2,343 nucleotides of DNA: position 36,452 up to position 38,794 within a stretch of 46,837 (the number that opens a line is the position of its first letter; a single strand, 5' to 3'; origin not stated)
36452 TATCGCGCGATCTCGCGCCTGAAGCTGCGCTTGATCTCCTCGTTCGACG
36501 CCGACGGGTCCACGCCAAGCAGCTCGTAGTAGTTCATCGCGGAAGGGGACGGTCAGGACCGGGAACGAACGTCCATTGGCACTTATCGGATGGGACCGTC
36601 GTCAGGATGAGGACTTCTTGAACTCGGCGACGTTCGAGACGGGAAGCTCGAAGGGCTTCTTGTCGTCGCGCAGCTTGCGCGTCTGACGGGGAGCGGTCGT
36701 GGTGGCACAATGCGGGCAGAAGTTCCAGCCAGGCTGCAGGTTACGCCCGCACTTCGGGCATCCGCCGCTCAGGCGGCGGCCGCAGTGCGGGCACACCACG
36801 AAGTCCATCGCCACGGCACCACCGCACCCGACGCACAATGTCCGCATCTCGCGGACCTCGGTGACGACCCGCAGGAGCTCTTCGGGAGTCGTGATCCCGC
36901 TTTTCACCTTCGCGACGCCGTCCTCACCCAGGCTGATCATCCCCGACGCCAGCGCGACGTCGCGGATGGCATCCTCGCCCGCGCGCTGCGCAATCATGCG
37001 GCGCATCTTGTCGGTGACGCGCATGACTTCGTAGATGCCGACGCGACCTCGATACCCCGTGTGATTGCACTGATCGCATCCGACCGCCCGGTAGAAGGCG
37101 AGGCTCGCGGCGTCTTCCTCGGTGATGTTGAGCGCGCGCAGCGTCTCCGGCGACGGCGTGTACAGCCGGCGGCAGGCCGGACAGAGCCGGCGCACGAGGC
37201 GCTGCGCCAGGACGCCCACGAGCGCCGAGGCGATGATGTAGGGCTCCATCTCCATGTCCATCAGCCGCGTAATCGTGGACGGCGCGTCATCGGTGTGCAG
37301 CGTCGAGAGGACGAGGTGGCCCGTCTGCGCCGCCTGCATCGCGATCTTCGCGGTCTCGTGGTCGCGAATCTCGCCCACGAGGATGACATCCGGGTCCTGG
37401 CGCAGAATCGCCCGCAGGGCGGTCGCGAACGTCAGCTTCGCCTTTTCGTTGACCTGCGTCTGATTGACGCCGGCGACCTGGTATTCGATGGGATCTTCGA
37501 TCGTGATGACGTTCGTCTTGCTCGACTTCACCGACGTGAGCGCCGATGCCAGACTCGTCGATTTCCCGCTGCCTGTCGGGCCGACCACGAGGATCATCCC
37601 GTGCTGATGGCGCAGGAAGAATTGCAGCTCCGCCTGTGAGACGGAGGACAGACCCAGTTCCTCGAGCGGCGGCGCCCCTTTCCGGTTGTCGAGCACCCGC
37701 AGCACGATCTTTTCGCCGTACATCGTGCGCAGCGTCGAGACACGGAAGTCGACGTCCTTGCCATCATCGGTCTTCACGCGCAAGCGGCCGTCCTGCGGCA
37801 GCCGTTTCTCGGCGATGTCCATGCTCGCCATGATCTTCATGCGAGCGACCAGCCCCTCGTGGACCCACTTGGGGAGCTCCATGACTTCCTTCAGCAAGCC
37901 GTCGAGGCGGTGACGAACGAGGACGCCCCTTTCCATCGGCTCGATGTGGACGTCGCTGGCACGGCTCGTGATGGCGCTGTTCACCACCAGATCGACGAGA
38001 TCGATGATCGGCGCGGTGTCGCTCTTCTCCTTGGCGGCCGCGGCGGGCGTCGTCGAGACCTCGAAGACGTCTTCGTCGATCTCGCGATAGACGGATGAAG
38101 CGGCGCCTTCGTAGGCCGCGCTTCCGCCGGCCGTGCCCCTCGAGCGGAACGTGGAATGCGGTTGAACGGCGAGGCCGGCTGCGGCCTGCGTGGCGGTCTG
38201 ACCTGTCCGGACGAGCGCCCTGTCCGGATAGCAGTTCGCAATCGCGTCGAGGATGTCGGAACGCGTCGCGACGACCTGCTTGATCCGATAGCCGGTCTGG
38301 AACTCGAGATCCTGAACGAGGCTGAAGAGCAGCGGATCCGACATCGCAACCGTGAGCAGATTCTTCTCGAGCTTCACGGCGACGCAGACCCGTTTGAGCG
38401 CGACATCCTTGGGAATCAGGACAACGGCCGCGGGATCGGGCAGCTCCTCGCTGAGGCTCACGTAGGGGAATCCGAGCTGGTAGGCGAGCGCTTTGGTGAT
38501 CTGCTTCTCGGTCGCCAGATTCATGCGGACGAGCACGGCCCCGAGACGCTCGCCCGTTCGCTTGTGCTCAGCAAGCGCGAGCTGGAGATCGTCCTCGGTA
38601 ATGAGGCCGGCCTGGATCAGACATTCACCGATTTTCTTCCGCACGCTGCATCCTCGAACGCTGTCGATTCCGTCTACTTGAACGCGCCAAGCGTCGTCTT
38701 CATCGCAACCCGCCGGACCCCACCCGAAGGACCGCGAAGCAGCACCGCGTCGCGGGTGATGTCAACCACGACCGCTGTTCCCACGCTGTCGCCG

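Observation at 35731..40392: Orphan GspL/PilM-like anchor + GspE/PilB-family ATPase + J-domain protein operon with no pilin, platform or secretin genes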

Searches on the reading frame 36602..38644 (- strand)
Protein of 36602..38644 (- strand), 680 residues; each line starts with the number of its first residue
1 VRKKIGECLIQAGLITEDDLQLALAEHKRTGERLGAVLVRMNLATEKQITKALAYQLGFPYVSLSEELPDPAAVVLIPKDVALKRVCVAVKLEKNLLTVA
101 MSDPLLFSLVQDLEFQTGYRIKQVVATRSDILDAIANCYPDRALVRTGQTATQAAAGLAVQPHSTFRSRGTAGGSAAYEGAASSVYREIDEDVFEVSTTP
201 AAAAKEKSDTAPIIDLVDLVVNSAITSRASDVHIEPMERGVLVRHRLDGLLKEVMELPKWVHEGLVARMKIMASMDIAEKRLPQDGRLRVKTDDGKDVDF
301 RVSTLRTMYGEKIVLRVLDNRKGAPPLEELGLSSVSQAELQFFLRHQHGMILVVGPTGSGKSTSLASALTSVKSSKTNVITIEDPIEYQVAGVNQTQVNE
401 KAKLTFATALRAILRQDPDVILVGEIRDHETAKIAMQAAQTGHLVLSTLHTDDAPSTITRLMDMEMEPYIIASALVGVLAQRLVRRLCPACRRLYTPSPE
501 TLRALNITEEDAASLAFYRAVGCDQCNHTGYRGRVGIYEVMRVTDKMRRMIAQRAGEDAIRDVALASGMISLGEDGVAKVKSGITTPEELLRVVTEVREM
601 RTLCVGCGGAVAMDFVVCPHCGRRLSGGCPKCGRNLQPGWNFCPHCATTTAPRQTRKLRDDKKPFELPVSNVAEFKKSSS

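Call 3: search_protein_families(library=pfam, proteins=[window:36602-38644:-], max_evalue=0.1)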
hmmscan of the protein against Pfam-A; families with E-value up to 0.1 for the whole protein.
window:36602-38644:- (680 aa): 25 families
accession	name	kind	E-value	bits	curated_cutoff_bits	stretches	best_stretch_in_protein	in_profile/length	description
PF00437.27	T2SSE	-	7.6e-133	443.2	24.9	1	207-592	2-370/370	Type II/IV secretion system protein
PF05157.20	MshEN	-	1.1e-19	70.6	23.1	1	57-142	1-87/90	MshEN domain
PF12773.13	DZR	-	1.5e-08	35.1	27.3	1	604-646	1-44/45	Double zinc ribbon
PF13248.11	Zn_ribbon_3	-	1.4e-05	24.8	27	1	629-646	5-22/26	zinc-ribbon domain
PF13240.11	Zn_Ribbon_1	-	7.1e-05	22.9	25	1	629-647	2-20/23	zinc-ribbon domain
PF13191.12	AAA_16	-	9.9e-05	23.3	32.6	1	345-410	21-73/167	AAA ATPase domain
PF24460.1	DUF7575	-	0.00033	20.4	28.5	1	629-649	6-26/28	Domain of unknown function (DUF7575)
PF13401.12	AAA_22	-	0.00041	21.1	27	1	346-385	3-42/130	AAA domain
PF25199.1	nSTAND_NTPase5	-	0.0012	19.1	34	1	348-405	41-88/145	Novel STAND NTPase 5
PF13555.12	AAA_29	-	0.0025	18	27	1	346-365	20-39/61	P-loop containing region of AAA domain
PF12775.13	AAA_7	-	0.0052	16.8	25.8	1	345-383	30-68/181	P-loop containing dynein motor region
PF13476.12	AAA_23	-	0.0053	17.8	27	1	334-371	9-45/201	AAA domain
PF17032.10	Zn_ribbon_15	-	0.006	17.8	28.9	0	629-646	55-72/73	zinc-ribbon family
PF18912.6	DZR_2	-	0.0071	16.6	27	1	604-647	10-56/56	Double zinc ribbon domain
PF13439.12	Glyco_transf_4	-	0.0073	16.8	28.5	1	402-505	56-148/170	Glycosyltransferase Family 4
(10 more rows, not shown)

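Call 4: search_protein_families(library=ncbifam, proteins=[window:36602-38644:-], max_evalue=0.1)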
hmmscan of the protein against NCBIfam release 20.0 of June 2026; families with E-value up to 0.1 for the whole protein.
window:36602-38644:- (680 aa): 29 families (the best 25 are shown)
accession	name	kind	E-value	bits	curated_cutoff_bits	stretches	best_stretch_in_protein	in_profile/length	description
TIGR02538.1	type_IV_pilB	equivalog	1.8e-175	584.8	675.65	1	4-595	1-563/564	type IV-A pilus assembly ATPase PilB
TIGR02533.1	type_II_gspE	equivalog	1.9e-168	561.1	630.25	1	180-593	71-485/486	type II secretion system ATPase GspE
NF053534.1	T4PilAsmATPsTfpB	equivalog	5.7e-141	470.8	850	1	204-594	192-582/584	type IV pilus assembly ATPase TfpB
NF007755.0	PRK10436.1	equivalog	4.7e-137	457.4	617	1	86-597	18-462/465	type II secretion system protein GspE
NF041000.1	ATPase_ComGA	equivalog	8.1e-76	254.5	300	1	220-485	3-266/267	competence type IV pilus ATPase ComGA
TIGR01420.1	pilT_fam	subfamily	1.7e-56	191.9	319.1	1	220-486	5-270/343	PilT/PilU family type 4a pilus ATPase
TIGR02525.1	plasmid_TraJ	equivalog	5.8e-28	97.9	368.3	1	313-487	120-297/372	plasmid transfer ATPase TraJ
NF058587.1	archaellum_moto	equivalog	1.2e-21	77.1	550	1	349-463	276-395/527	archaellum flagellar ATPase motor FlaI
TIGR02524.1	dot_icm_DotB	equivalog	8.7e-21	74.5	463.3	1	345-462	131-257/358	Dot/Icm type IV secretion system ATPase DotB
TIGR02782.1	TrbB_P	equivalog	1.5e-17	63.8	304.55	1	348-464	136-255/303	P-type conjugative transfer ATPase TrbB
NF053729.1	c-di-GMP_motif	domain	2.2e-17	62.6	38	1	4-56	1-53/53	cyclic di-GMP-binding domain-containing protein, MshE-related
NF010469.0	PRK13894.1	subfamily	7.1e-17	61.7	508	1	344-462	145-265/320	conjugal transfer ATPase TrbB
TIGR02788.1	VirB11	equivalog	8.5e-16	57.9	249.95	1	347-467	143-268/308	P-type DNA transfer ATPase VirB11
NF012033.0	PRK15489.1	equivalog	4.8e-15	54.8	537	1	2-139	490-627/703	glycosyl transferase family protein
NF008411.1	PRK11234.1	equivalog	3e-14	52.4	1170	1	3-143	482-621/723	cyclic di-3',5'-guanylate-activated glycosyltransferase NfrB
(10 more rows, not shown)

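Call 35: search_solved_structures(query=window:36602-38644:-, max_evalue=1e-20, show_alignments=0)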
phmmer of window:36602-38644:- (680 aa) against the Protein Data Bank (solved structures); distinct sequences matched with E-value up to 1e-20: 22.
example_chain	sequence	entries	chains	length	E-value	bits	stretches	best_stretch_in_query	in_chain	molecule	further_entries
6f8l_G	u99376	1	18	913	1.4e-155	522.7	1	215-599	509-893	Type IV pilus assembly protein PilF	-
5zfr_A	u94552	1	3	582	1.4e-140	473.1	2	201-594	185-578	Type IV pilus biogenesis ATPase PilB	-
6olj_C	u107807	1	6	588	2.5e-137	462.4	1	201-594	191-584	Type IV pilus biogenesis ATPase PilB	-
5tsg_B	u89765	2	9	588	7.6e-137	460.8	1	201-594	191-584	Type IV pilus biogenesis ATPase PilB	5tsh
3jc8_Ba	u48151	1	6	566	1.2e-135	456.8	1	204-591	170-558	Type IV-A pilus assembly ATPase PilB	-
4ksr_A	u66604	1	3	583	3.5e-116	392.6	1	206-606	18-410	Type II secretion system protein E, Hemolysin-coregulated protein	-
4kss_A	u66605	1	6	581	8.3e-116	391.3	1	206-596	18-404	Type II secretion system protein E, hemolysin-coregulated protein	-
4pht_A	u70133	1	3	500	1.1e-115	390.9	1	203-596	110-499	General secretory pathway protein E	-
1p9r_A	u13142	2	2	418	2.4e-115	389.8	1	205-592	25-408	General secretion pathway protein E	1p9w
6ejf_A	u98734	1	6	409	5.2e-111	375.5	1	217-599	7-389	Type IV pilus assembly protein PilF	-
5oiu_A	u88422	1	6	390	1.1e-110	374.5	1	216-592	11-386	Type IV pilus assembly protein PilF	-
5it5_F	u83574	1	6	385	1.3e-110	374.2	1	217-592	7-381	ATP binding motif-containing protein PilF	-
2ewv_A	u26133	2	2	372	1.4e-36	129.7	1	220-488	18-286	twitching motility protein PilT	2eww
2gsz_A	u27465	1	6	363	1.9e-36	129.2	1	220-488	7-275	twitching motility protein PilT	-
5fl3_A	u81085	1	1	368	5.1e-36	127.8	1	221-486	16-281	PILI RETRACTION PROTEIN PILT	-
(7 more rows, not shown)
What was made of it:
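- Closest known: T4aP alignment subcomplex PilM-PilN-PilO-PilP-PilQ with PilB. Same: The ATPase scores highest against T4aP PilF/PilB (call 35).
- The ATPase scores closest to the T4aP motors PilF and PilB (523/473/457 bits) and lower to GspE (about 392 bits) (call 35).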

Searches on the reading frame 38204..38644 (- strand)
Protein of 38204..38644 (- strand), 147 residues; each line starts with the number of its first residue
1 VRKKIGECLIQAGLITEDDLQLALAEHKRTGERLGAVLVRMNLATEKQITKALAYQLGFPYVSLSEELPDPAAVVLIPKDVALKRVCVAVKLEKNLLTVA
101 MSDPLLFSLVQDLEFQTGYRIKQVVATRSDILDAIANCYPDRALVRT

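Call 36: search_solved_structures(query=window:38204-38644:-, max_evalue=0.01, show_alignments=3)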
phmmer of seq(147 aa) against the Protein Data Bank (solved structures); distinct sequences matched with E-value up to 0.01: 15.
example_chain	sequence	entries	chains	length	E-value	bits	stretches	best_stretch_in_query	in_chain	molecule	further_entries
6f8l_G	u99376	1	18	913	1.5e-48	167.7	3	3-144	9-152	Type IV pilus assembly protein PilF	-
5zfr_A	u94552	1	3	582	4.6e-23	85.2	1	3-142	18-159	Type IV pilus biogenesis ATPase PilB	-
6olj_C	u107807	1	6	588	3e-21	79.3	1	3-142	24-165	Type IV pilus biogenesis ATPase PilB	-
5tsg_B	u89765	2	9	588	3.1e-21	79.3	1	3-142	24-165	Type IV pilus biogenesis ATPase PilB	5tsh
3jc8_Ba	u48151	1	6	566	4.4e-20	75.6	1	3-142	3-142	Type IV-A pilus assembly ATPase PilB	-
9g1w_A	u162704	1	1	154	1.6e-17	67.3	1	3-143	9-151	Type IV pilus assembly ATPase PilB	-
6ejf_G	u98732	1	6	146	7.9e-17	65.1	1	3-133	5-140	Type IV pilus assembly protein PilF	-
5htl_A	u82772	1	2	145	8.7e-16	61.7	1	1-135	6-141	MSHA biogenesis protein MshE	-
6ejf_J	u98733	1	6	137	9.6e-14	55.1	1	4-107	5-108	Type IV pilus assembly protein PilF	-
8pdk_A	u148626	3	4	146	1.1e-13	54.8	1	4-107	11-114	c-di-GMP binding domain of the ATPase enzyme PilF | ATP-binding motif-containing protein pilF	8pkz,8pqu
9gl5_A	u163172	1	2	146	1.1e-13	54.8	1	4-107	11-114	ATP-binding motif-containing protein pilF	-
8pfa_A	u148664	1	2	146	2.3e-13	53.8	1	4-107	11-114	c-di-GMP binding domain of the ATPase enzyme PilF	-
9glg_A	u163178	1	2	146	3e-13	53.5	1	4-107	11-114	ATP-binding motif-containing protein pilF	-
8pe0_A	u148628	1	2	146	4.7e-13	52.8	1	5-107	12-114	c-di-GMP binding domain of the ATPase enzyme PilF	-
7lko_B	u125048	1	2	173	0.0033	21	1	6-131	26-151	Pilus biogenesis protein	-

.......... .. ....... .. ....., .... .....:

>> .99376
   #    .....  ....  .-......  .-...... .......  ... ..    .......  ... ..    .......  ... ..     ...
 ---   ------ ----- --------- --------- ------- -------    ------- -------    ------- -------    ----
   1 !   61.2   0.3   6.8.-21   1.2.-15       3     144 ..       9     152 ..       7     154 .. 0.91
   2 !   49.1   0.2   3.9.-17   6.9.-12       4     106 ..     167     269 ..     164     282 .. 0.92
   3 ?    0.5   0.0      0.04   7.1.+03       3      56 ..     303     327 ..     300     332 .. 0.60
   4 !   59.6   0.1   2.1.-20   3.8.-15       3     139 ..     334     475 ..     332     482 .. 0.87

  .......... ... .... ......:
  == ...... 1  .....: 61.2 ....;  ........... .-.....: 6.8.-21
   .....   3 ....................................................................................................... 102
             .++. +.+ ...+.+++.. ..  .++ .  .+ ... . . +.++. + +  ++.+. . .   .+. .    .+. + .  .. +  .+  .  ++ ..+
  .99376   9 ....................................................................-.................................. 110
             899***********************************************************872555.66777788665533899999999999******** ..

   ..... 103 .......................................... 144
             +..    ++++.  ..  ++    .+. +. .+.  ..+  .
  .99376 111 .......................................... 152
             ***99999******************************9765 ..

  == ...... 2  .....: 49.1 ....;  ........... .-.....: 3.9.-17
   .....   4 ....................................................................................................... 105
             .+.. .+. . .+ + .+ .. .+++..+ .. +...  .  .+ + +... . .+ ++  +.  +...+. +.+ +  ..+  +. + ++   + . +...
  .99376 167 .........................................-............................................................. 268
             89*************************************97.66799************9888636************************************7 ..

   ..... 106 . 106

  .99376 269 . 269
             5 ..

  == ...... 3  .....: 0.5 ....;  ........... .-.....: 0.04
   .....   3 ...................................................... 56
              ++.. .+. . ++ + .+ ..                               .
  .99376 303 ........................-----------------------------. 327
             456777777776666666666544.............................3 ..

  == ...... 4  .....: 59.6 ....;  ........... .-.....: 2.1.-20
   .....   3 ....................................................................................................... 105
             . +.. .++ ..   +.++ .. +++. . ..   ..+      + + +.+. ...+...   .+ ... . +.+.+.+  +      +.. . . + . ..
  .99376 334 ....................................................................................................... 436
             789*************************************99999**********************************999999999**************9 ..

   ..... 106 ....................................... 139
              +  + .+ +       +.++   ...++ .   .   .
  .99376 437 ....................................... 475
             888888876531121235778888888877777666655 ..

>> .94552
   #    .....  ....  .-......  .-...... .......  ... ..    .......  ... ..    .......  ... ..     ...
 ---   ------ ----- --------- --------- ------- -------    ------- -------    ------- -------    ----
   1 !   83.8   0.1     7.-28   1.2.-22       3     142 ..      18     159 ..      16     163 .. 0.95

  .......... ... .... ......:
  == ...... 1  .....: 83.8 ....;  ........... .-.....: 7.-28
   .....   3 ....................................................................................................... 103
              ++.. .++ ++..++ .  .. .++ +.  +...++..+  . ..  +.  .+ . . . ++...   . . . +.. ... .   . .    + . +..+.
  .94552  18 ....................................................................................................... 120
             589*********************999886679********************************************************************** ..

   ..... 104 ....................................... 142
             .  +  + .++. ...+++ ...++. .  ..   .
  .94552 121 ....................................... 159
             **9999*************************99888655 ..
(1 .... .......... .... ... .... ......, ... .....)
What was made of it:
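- On MshEN c-di-GMP receptors: The region aligns to MshE 5htl and PilF c-di-GMP domains (call 36).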
